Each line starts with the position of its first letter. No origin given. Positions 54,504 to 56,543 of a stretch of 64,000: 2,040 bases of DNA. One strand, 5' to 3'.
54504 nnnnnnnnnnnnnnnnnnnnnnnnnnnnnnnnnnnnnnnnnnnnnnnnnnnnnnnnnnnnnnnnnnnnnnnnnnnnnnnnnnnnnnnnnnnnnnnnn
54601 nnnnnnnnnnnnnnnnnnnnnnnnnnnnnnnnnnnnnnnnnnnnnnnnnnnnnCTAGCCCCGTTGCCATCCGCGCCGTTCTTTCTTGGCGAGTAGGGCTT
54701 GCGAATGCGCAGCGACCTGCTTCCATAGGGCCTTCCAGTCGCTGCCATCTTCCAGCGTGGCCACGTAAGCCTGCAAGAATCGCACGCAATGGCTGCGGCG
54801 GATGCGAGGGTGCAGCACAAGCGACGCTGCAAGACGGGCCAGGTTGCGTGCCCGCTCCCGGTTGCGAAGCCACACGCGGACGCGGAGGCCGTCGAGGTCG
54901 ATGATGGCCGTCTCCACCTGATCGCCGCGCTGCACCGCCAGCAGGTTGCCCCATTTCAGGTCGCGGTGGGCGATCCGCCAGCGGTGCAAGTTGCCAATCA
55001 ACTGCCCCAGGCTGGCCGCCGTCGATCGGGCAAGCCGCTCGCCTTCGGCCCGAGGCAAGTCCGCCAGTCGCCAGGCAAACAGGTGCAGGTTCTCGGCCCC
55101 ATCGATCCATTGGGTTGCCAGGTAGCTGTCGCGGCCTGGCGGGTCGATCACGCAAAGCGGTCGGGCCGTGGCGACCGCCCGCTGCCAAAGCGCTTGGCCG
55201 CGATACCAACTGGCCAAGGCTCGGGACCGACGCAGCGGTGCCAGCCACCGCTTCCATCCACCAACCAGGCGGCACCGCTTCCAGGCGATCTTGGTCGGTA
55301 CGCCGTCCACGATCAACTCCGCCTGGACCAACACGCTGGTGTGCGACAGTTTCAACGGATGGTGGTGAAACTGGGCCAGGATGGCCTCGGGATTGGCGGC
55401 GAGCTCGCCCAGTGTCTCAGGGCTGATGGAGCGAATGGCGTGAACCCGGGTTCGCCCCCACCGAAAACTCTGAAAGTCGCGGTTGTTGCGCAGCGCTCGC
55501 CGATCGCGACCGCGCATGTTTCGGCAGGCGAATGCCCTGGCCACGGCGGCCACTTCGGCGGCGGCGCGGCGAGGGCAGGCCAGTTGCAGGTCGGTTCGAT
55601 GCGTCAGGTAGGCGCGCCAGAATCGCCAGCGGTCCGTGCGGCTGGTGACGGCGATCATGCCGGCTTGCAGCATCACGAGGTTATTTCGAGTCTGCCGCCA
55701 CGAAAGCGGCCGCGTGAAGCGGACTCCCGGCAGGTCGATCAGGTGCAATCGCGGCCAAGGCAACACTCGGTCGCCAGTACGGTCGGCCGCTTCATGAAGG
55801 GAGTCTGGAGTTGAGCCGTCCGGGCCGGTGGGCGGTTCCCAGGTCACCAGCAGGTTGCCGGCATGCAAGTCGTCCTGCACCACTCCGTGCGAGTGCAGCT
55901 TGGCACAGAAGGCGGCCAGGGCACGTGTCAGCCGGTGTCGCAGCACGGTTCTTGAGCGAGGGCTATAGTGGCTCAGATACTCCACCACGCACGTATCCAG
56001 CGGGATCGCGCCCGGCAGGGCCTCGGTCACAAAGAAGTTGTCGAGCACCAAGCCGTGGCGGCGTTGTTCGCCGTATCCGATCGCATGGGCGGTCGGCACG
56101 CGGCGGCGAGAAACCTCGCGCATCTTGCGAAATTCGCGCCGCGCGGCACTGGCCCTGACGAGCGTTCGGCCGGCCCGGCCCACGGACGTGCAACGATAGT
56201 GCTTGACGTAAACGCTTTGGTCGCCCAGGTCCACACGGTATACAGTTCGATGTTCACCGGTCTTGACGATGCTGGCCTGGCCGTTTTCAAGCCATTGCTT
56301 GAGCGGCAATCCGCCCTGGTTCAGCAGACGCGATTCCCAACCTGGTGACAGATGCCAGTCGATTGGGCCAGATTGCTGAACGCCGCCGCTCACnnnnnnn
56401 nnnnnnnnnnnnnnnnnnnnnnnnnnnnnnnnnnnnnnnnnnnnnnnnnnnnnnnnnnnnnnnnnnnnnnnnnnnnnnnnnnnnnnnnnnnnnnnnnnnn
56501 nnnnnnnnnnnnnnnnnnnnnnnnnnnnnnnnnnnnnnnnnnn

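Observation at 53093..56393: Kinase / pseudo-receiver+RsbU_N (KaiA-like architecture) / MazG trio: candidate uncharacterised signalling module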

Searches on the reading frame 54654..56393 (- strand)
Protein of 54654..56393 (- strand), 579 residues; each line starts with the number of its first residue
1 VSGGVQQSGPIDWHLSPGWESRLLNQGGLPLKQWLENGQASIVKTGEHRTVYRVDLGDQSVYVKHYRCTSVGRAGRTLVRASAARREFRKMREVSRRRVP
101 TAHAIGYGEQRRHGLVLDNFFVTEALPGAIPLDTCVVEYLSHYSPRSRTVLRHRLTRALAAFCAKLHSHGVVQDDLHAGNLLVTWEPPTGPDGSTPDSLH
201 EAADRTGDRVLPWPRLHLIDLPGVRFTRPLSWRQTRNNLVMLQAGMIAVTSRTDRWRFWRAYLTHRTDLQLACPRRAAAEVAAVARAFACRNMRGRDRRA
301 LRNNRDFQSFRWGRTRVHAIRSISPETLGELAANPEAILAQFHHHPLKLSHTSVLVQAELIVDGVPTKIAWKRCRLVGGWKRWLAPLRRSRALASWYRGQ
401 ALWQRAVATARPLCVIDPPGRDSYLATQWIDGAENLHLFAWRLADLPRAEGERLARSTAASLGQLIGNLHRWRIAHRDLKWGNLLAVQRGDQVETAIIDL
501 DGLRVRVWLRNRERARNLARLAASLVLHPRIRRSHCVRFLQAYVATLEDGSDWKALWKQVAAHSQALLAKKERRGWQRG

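Call 3: search_protein_families(library=pfam, proteins=[window:54654-56393:-], max_evalue=1)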
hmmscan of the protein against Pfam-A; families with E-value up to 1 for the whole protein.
window:54654-56393:- (579 aa): 4 families
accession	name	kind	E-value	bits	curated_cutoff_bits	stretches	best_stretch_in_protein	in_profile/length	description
PF06293.20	Kdo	-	4.6e-25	88.7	21.3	2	383-543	49-207/207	Lipopolysaccharide kinase (Kdo/WaaP) family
PF00069.31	Pkinase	-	0.0002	21.3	31.7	1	452-499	97-141/263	Protein kinase domain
PF03109.22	ABC1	-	0.00069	19.3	22.9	1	156-184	173-201/244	ABC1 atypical kinase-like domain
PF03259.23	Robl_LC7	-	0.23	11.6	23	1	484-526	6-49/91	Roadblock/LC7 domain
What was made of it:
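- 54654..56393 (-): G1: 579-aa protein with two tandem Kdo/WaaP(InaA)-type kinase domains. It neighbours G2 only in this lineage and is not part of the conserved unit. Pfam PF06293 scores 4.6e-25 in two stretches (call 3).
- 54759..55376 (-): G1 kinase domain 2, about residues 340-545. Key residues are K372, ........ (D478, N483) and IDLDG (D499). The best Pfam Kdo stretch covers residues 383-543 (call 3).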

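Call 4: search_protein_families(library=ncbifam, proteins=[window:54654-56393:-], max_evalue=1)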
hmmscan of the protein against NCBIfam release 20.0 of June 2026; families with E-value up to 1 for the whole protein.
window:54654-56393:- (579 aa): 11 families
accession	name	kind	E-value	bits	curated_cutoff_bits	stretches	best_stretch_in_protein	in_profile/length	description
NF011703.0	PRK15123.1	equivalog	1e-23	83.6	170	2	36-271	23-240/268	lipopolysaccharide core heptose(I) kinase RfaP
NF002475.0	PRK01723.1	equivalog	7e-12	44.9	142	2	451-527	141-213/241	3-deoxy-D-manno-octulosonic acid kinase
NF038150.1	lanthi_synth_IV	equivalog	2.4e-07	29.4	650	2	118-184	267-332/851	class IV lanthionine synthetase LanL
TIGR03724.2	arch_bud32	equivalog_domain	1.9e-06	27.5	125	1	457-549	89-175/193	KEOPS complex kinase/ATPase Bud32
NF011462.0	PRK14879.1-3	equivalog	0.00012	21.8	174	1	147-184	79-116/192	Kae1-associated kinase Bud32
NF007174.0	PRK09605.1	equivalog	0.0013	17.3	447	1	456-550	430-518/535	bifunctional N(6)-L-threonylcarbamoyladenine synthase/serine/threonine protein kinase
NF038151.1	lanthi_synth_III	equivalog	0.0017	16.8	575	1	119-184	299-370/833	class III lanthionine synthetase LanKC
NF007684.0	PRK10359.1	equivalog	0.0032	17.1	248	1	155-184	140-169/232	lipopolysaccharide core heptose(II) kinase RfaY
NF011460.0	PRK14879.1-1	equivalog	0.004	16.3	199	1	458-499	114-153/232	Kae1-associated kinase Bud32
NF011463.0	PRK14879.1-4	equivalog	0.0081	15.6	188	0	455-488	116-149/237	Kae1-associated kinase Bud32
NF011464.0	PRK14879.1-7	equivalog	0.14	11.8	246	0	152-183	105-136/221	Kae1-associated kinase Bud32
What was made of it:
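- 55581..56291 (-): G1 kinase domain 1, about residues 35-271. Key residues are K64, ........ (D175, N180) and IDLPG (D220). NCBIfam RfaP matches residues 36-271 (call 4).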

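Call 42: search_solved_structures(query=window:54654-56393:-, max_evalue=0.01, show_alignments=2)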
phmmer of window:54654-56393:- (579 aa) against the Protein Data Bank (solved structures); distinct sequences matched with E-value up to 0.01: 1.
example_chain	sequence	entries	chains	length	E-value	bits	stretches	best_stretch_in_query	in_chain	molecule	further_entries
6dfl_A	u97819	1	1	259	4.4e-09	38.8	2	35-203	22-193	Lipopolysaccharide core heptose(I) kinase RfaP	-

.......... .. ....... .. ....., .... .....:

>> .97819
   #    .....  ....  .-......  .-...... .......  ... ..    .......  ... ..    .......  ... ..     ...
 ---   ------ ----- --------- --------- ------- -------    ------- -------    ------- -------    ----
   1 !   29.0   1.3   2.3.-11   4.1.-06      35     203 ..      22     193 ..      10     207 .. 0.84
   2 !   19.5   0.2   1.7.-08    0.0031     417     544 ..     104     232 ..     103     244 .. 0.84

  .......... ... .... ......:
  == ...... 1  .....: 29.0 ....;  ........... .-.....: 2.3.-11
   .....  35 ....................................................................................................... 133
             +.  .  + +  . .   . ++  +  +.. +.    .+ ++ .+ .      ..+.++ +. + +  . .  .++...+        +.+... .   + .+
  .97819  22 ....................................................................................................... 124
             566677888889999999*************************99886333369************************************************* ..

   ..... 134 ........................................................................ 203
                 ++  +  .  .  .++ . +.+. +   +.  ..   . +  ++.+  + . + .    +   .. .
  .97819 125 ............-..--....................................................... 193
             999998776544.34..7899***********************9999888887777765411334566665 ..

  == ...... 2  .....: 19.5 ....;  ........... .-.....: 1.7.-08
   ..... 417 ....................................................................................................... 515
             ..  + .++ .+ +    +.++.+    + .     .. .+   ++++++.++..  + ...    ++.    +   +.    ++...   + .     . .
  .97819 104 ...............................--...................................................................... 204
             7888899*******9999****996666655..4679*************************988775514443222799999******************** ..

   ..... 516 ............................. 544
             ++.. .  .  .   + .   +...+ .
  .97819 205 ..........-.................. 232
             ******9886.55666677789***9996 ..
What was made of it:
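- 54654..56393 (-): WaaP 6dfl matches twice (call 42).
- Checked: WaaP structure 6dfl matches residues 35-203 and 417-544 (call 42).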

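Call 46: find_homologous_proteins(query=window:54654-56393:-, max_evalue=0.00001)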
Query window:54654-56393:- (579 aa): 185 proteins with E <= 0.00001 among 8000 candidates; the best 120 are listed.
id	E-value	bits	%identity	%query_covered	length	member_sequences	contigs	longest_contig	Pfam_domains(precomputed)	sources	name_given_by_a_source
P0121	0.0e+0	1325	100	100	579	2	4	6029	PF06293.21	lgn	-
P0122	2.4e-288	976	74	100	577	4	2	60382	PF06293.21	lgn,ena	-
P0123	1.0e-286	971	74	100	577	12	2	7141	PF06293.21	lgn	-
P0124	1.3e-283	960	72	100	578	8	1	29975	PF06293.21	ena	-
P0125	5.1e-219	747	61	98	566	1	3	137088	PF06293.21,PF00069.32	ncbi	-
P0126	2.1e-204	699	58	98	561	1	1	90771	PF06293.21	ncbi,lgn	-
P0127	9.5e-166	571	51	96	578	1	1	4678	PF06293.21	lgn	-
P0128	1.7e-145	504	46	99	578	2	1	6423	PF06293.21,PF01636.30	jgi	jgi:tRNA A-37 threonylcarbamoyl transferase component Bud32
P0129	1.8e-145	504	46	98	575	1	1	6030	PF06293.21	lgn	-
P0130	7.6e-145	502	50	99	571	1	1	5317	PF06293.21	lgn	-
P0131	3.4e-144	500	49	98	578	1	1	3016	PF06293.21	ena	-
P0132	2.2e-143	497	46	98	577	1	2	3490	PF06293.21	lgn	-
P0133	2.1e-142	494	46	97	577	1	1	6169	PF06293.21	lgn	-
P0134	3.9e-142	493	47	98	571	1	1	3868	PF06293.21,PF01636.30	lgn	-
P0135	6.8e-142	492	46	98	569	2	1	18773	PF06293.21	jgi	jgi:tRNA A-37 threonylcarbamoyl transferase component Bud32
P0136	1.6e-139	484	47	99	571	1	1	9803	PF06293.21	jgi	-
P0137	4.7e-138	480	44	98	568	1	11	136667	PF06293.21,PF00069.32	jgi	jgi:tRNA A-37 threonylcarbamoyl transferase component Bud32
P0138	9.2e-137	475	45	99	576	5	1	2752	PF06293.21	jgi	jgi:tRNA A-37 threonylcarbamoyl transferase component Bud32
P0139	2.3e-136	474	47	98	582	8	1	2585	PF06293.21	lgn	-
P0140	2.1e-134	468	48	93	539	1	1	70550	PF06293.21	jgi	jgi:tRNA A-37 threonylcarbamoyl transferase component Bud32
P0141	4.5e-134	466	46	98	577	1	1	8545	PF06293.21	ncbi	-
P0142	2.0e-133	464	46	98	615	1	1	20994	PF06293.21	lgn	-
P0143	3.1e-131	457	46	98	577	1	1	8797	PF06293.21,PF00069.32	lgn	-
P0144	1.8e-130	455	45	98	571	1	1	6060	PF06293.21,PF00069.32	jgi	jgi:tRNA A-37 threonylcarbamoyl transferase component Bud32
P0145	5.2e-130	453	45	98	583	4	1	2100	PF06293.21,PF00069.32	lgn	-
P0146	5.8e-130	453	45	98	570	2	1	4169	PF06293.21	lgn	-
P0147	1.3e-128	448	43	99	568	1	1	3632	PF06293.21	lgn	-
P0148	1.7e-127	445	44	97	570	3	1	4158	PF06293.21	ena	-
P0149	2.8e-127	444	45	97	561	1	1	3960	PF06293.21,PF01636.30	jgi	jgi:tRNA A-37 threonylcarbamoyl transferase component Bud32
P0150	1.3e-126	442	49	82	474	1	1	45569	PF06293.21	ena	-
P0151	5.6e-126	440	44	98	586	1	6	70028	PF06293.21,PF00069.32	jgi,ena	-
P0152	8.0e-126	439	45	98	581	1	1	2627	PF06293.21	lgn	-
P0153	3.8e-123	430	43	99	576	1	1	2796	PF06293.21,PF00069.32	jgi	-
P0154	8.5e-123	429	42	98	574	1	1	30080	PF06293.21,PF00069.32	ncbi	-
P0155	4.6e-122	427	43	99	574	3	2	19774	PF06293.21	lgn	-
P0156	4.1e-121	424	43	98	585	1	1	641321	PF06293.21,PF00069.32,PF01636.30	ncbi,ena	-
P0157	4.9e-121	423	42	97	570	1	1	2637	PF06293.21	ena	-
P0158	6.3e-121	423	42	99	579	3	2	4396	PF06293.21,PF00069.32,PF03109.23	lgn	-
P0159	8.7e-121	423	43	98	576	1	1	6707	PF06293.21,PF00069.32,PF01636.30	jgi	jgi:tRNA A-37 threonylcarbamoyl transferase component Bud32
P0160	3.7e-120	421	44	98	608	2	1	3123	PF06293.21,PF00069.32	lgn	-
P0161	1.7e-119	418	43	98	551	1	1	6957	PF06293.21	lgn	-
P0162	2.4e-119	418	42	98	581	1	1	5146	PF06293.21,PF00069.32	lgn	-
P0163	2.5e-119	418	43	98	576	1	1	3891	PF06293.21,PF01636.30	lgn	-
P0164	1.6e-118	415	43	98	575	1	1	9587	PF06293.21,PF00069.32,PF01636.30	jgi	-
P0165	2.9e-118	414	42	98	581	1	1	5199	PF06293.21,PF00069.32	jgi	jgi:serine/threonine protein kinase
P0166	5.5e-118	413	44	98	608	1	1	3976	PF06293.21,PF00069.32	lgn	-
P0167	7.2e-118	413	43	99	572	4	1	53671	PF06293.21,PF01636.30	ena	-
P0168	4.6e-117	410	42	97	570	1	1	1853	PF06293.21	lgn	-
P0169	6.3e-117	410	42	98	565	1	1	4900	PF06293.21,PF00069.32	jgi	jgi:tRNA A-37 threonylcarbamoyl transferase component Bud32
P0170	1.0e-116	409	43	98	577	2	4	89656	PF06293.21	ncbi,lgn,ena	-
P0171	7.3e-116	406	42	97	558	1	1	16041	PF06293.21,PF00069.32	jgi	jgi:tRNA A-37 threonylcarbamoyl transferase component Bud32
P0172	1.4e-115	405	45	95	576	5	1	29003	PF06293.21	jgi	jgi:tRNA A-37 threonylcarbamoyl transferase component Bud32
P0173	1.4e-115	405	43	99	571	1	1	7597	PF06293.21,PF00069.32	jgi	jgi:tRNA A-37 threonylcarbamoyl transferase component Bud32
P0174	6.5e-115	403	44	93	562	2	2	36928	PF06293.21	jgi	jgi:tRNA A-37 threonylcarbamoyl transferase component Bud32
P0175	1.1e-114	402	42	96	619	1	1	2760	PF06293.21,PF00069.32,PF01163.29,PF01636.30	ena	-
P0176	1.5e-114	402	41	98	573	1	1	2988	PF06293.21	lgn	-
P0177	4.3e-114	401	41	97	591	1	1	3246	PF06293.21,PF00069.32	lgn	-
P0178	5.1e-114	400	43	94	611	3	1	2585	PF06293.21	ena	-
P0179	6.0e-114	400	41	97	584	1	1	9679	PF06293.21,PF00069.32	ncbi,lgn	-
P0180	1.5e-113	399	42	96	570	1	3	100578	PF06293.21,PF00069.32,PF01636.30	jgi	-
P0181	4.8e-113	397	46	91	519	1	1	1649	PF06293.21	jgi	jgi:tRNA A-37 threonylcarbamoyl transferase component Bud32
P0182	6.5e-113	397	42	93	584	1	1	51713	PF06293.21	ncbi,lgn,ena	-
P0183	1.1e-112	396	42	98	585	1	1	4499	PF06293.21,PF00069.32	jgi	jgi:tRNA A-37 threonylcarbamoyl transferase component Bud32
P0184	1.2e-112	396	42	97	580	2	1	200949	PF06293.21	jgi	-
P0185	1.4e-112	395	41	98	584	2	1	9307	PF06293.21,PF00069.32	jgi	jgi:tRNA A-37 threonylcarbamoyl transferase component Bud32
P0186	1.6e-112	395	41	97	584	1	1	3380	PF06293.21,PF00069.32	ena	-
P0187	2.1e-112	395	42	98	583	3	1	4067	PF06293.21,PF00069.32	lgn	-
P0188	2.7e-112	395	42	98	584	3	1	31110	PF06293.21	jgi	jgi:tRNA A-37 threonylcarbamoyl transferase component Bud32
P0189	5.1e-112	394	42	98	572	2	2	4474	PF06293.21,PF00069.32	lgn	-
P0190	1.3e-111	392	40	95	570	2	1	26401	PF06293.21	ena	-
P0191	1.4e-111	392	39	98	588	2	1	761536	PF06293.21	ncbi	ncbi:MAG: lipopolysaccharide kinase InaA family protein [Pirellulales bacterium]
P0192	2.9e-111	391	42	97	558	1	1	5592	PF06293.21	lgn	-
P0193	7.4e-111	390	42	98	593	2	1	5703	PF06293.21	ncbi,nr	ncbi:MAG TPA: lipopolysaccharide kinase InaA family protein [Pirellulales bacterium]|nr:lipopolysacc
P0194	8.8e-111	390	41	98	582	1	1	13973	PF06293.21,PF00069.32,PF01636.30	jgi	jgi:tRNA A-37 threonylcarbamoyl transferase component Bud32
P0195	7.4e-110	387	44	94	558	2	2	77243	PF06293.21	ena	-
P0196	1.2e-109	386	39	98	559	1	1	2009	PF06293.21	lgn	-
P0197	2.8e-109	385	43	93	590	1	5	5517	PF06293.21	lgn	-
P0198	3.8e-109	384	41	98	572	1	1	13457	PF06293.21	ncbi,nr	ncbi:MAG TPA: lipopolysaccharide kinase InaA family protein [Pirellulales bacterium]|nr:lipopolysacc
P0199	7.9e-109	383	42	47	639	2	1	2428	PF06293.21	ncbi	ncbi:MAG: hypothetical protein B7Z73_11505, partial [Planctomycetia bacterium 21-64-5]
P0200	1.6e-108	382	45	88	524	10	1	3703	PF06293.21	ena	-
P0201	2.3e-108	382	40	98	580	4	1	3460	PF06293.21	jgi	jgi:tRNA A-37 threonylcarbamoyl transferase component Bud32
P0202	4.2e-108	381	41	98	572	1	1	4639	PF06293.21,PF00069.32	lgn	-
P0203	6.1e-108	380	42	93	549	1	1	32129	PF06293.21,PF01636.30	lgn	-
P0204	1.1e-107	379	41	98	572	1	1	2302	PF06293.21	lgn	-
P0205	3.6e-107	378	40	98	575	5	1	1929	PF06293.21,PF00069.32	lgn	-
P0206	8.0e-107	376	43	95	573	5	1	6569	PF06293.21,PF00069.32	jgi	jgi:serine/threonine protein kinase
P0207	2.6e-106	375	40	96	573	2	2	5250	PF06293.21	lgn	-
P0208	8.5e-106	373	41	98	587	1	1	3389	PF06293.21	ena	-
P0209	1.5e-105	372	41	98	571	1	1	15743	PF06293.21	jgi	jgi:hypothetical protein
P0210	9.9e-105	370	45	80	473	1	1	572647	PF06293.21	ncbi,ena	-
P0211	5.1e-102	361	39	97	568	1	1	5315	PF06293.21,PF01636.30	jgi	jgi:tRNA A-37 threonylcarbamoyl transferase component Bud32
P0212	2.1e-101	359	40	97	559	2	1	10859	PF06293.21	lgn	-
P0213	3.2e-101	358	40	97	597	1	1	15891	PF06293.21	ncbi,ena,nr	ncbi:MAG: hypothetical protein MPJ50_16865 [Pirellulales bacterium]|nr:hypothetical protein [Pirellu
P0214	2.0e-100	355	39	98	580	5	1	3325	PF06293.21,PF00069.32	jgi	jgi:tRNA A-37 threonylcarbamoyl transferase component Bud32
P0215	3.2e-100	355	39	97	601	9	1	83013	PF06293.21,PF00069.32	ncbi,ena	-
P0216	3.9e-100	354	40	96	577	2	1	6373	PF06293.21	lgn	-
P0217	8.4e-100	353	37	97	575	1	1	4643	PF06293.21,PF00069.32,PF01636.30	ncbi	-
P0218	5.1e-99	351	39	98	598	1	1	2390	PF06293.21,PF00069.32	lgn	-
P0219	3.8e-98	348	41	94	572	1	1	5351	PF06293.21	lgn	-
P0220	1.1e-97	346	39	96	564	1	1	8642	PF06293.21,PF01636.30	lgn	-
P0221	1.8e-95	339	40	93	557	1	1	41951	PF06293.21,PF00069.32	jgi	-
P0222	2.8e-92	328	40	93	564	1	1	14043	PF06293.21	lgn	-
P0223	1.1e-91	327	39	97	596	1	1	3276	PF06293.21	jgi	-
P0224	1.4e-91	326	43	82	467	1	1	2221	PF06293.21,PF00069.32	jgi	jgi:tRNA A-37 threonylcarbamoyl transferase component Bud32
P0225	2.1e-91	326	37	95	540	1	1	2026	PF06293.21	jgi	-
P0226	1.1e-90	323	40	93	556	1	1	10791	PF06293.21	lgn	-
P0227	2.8e-90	322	39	93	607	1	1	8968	PF06293.21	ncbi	-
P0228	4.4e-90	321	39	93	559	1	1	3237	PF06293.21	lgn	-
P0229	8.1e-89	317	36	96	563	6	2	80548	PF06293.21,PF00069.32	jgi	jgi:tRNA A-37 threonylcarbamoyl transferase component Bud32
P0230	1.8e-88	316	39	93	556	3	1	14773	PF06293.21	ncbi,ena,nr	ncbi:MAG: lipopolysaccharide kinase InaA family protein [Planctomycetia bacterium]|nr:lipopolysaccha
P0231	3.0e-88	315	38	92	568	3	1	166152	PF06293.21,PF00069.32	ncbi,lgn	-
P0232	4.1e-88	315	42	76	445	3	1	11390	PF06293.21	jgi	jgi:hypothetical protein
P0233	3.7e-87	312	39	88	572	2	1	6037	PF06293.21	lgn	-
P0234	2.5e-86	309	38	98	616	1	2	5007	PF06293.21,PF00069.32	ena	-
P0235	7.1e-86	307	38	93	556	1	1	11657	PF06293.21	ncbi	-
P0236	5.7e-85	304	39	93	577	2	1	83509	PF06293.21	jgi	jgi:tRNA A-37 threonylcarbamoyl transferase component Bud32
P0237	1.5e-81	293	37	92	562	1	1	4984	PF06293.21,PF00069.32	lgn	-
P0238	2.1e-80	289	38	79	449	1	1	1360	PF06293.21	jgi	jgi:tRNA A-37 threonylcarbamoyl transferase component Bud32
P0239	5.2e-73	265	34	99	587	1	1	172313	PF06293.21,PF00069.32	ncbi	ncbi:MAG: lipopolysaccharide kinase InaA family protein [Gemmataceae bacterium]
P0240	4.2e-72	262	34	99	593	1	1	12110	PF06293.21,PF00069.32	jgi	jgi:tRNA A-37 threonylcarbamoyl transferase component Bud32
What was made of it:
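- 54654..56393 (-): The search returned 185 relatives, the 120 listed mostly 540-620 aa (call 46).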

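Call 47: find_encoding_contigs(protein=P0137, flank=6000, max_places=2)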
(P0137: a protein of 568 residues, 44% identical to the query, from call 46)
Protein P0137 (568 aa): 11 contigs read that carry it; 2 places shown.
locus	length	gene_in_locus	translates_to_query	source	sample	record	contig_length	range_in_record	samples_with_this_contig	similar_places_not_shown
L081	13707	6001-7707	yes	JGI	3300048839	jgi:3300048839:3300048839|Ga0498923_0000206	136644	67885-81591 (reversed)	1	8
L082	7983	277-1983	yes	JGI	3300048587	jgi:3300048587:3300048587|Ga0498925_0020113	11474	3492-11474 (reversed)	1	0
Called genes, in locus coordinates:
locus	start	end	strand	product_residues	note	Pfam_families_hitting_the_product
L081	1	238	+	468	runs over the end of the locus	PF00884:Sulfatase, PF01663:Phosphodiest (faint), PF01676:Metalloenzyme (faint), PF16347:SGSH_C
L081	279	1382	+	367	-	PF24684:Vgb_lyase (faint), PF21959:DUF6923 (faint), PF23500:DUF7133 (faint), PF08450:SGL (faint), PF25021:TEN_NHL (weak), PF01436:NHL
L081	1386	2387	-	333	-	PF02826:2-Hacid_dh_C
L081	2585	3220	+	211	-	PF07638:Sigma70_ECF, PF04542:Sigma70_r2 (weak), PF08281:Sigma70_r4_2, PF04545:Sigma70_r4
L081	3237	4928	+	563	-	PF00069:Pkinase, PF03109:ABC1 (faint), PF06293:Kdo (faint), PF07714:PK_Tyr_Ser-Thr, PF01636:APH (faint)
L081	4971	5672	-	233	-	PF06439:3keto-disac_hyd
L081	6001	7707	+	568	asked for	PF06293:Kdo, PF00069:Pkinase (faint), PF06293:Kdo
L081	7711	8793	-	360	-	PF01312:Bac_export_2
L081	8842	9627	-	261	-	PF01311:Bac_export_1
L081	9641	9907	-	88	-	PF01311:Bac_export_1 (weak), PF01313:Bac_export_3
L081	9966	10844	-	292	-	PF00813:FliP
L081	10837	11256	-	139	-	PF04347:FliO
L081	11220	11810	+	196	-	-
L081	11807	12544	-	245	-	PF01052:FliMN_C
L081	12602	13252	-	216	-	-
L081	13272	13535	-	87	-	PF06289:FlbD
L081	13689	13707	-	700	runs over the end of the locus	PF00460:Flg_bb_rod, PF22692:LlgE_F_G_D1, PF07559:FlgE_D2 (weak), PF06429:Flg_bbr_C (weak)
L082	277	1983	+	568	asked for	PF06293:Kdo, PF00069:Pkinase (faint), PF06293:Kdo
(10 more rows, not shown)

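Call 48: find_encoding_contigs(protein=P0191, flank=6000, max_places=2)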
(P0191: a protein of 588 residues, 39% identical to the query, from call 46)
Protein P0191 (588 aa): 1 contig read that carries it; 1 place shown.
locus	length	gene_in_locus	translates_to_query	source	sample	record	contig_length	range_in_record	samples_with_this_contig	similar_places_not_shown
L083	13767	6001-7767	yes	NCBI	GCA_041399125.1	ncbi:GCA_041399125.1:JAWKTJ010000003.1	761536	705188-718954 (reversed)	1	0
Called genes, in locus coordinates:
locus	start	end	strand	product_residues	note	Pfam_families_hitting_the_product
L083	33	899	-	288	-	PF13577:SnoaL_4 (weak), PF12680:SnoaL_2, PF13474:SnoaL_3 (weak), PF14534:DUF4440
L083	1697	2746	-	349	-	PF00294:PfkB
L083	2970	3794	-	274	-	PF00702:Hydrolase, PF13419:HAD_2 (weak)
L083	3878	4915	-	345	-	PF01261:AP_endonuc_2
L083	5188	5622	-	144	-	PF01322:Cytochrom_C_2 (weak)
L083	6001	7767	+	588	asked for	PF06293:Kdo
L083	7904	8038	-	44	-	-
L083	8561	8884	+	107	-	PF20593:DUF6793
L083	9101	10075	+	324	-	PF03741:TerC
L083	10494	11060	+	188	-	PF01370:Epimerase, PF02719:Polysacc_synt_2, PF16363:GDP_Man_Dehyd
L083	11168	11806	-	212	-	PF23598:LRR_14 (faint), PF24758:LRR_At5g56370 (faint), PF12799:LRR_4 (faint), PF13855:LRR_8 (weak)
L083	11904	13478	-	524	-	PF00633:HHH (faint), PF14520:HHH_5 (faint), PF14716:HHH_8 (faint), PF14791:DNA_pol_B_thumb, PF02811:PHP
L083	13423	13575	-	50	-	PF14716:HHH_8 (weak)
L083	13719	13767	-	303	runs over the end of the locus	PF07963:N_methyl, PF07596:SBP_bac_10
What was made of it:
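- Calls 46-48: unrelated neighbours elsewhere.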
